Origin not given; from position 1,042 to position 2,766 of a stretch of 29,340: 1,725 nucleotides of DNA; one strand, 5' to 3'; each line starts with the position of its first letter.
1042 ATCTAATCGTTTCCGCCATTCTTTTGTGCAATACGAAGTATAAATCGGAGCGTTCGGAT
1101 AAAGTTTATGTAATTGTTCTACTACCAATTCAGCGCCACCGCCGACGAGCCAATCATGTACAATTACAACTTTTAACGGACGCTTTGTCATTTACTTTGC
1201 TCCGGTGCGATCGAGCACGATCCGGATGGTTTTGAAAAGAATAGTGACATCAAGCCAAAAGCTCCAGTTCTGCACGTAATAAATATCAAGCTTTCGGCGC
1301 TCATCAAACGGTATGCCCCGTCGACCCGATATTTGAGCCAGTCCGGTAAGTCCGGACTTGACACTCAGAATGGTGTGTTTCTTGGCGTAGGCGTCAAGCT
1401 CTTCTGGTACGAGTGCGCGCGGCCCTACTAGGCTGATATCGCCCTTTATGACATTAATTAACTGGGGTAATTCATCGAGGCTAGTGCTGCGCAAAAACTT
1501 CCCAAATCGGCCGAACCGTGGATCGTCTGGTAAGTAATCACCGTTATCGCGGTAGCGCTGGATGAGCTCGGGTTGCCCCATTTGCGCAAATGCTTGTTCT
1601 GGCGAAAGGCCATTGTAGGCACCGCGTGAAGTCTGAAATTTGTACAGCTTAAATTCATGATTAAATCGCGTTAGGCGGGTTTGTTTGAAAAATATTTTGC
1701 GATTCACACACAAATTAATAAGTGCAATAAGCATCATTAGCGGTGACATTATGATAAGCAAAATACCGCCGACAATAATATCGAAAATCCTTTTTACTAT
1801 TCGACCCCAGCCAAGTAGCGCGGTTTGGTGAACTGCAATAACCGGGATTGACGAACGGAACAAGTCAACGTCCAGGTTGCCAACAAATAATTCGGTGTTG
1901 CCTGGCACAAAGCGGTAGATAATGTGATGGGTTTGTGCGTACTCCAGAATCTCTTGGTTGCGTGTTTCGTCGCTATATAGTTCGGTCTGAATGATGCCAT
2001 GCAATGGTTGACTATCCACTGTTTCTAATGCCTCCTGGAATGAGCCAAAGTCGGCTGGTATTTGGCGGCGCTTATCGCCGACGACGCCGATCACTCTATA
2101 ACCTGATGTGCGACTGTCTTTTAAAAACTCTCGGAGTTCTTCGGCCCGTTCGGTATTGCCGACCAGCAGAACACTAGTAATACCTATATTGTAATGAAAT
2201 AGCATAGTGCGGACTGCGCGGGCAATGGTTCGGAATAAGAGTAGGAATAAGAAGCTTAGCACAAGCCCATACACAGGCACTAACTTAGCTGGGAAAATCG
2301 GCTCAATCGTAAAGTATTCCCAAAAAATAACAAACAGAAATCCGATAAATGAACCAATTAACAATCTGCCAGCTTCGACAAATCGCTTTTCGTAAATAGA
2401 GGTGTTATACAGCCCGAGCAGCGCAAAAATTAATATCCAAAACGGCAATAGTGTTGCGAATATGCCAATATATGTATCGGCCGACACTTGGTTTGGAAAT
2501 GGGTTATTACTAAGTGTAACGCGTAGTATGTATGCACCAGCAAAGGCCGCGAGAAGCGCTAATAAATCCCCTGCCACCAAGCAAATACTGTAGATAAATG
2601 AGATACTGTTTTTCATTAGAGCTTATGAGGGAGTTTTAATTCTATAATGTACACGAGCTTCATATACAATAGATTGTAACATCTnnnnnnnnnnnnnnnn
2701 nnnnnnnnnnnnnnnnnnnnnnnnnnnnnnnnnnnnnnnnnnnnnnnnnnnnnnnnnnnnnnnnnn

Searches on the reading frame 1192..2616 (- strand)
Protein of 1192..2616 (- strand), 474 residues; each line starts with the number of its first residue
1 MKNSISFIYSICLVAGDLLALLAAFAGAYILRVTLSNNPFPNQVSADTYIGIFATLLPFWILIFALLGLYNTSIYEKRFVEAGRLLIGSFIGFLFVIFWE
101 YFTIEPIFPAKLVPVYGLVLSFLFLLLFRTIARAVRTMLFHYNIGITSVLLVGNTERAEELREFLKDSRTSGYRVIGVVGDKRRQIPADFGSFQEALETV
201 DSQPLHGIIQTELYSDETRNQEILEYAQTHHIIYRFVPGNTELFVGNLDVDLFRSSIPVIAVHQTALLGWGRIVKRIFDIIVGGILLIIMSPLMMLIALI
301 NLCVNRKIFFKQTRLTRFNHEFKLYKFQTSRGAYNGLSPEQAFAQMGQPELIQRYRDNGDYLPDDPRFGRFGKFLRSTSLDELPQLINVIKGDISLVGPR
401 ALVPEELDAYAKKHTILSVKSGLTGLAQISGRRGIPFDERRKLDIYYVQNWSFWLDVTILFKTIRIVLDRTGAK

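Call 7: search_protein_families(library=pfam, proteins=[window:1192-2616:-], max_evalue=0.001)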
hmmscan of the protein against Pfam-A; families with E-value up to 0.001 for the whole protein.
window:1192-2616:- (474 aa): 2 families
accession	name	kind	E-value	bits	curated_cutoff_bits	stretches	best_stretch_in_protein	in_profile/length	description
PF02397.22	Bac_transf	-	2.5e-54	184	27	1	275-468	1-178/179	Bacterial sugar transferase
PF13727.12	CoA_binding_3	-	1.4e-09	38.7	25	1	66-238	2-175/175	CoA-binding domain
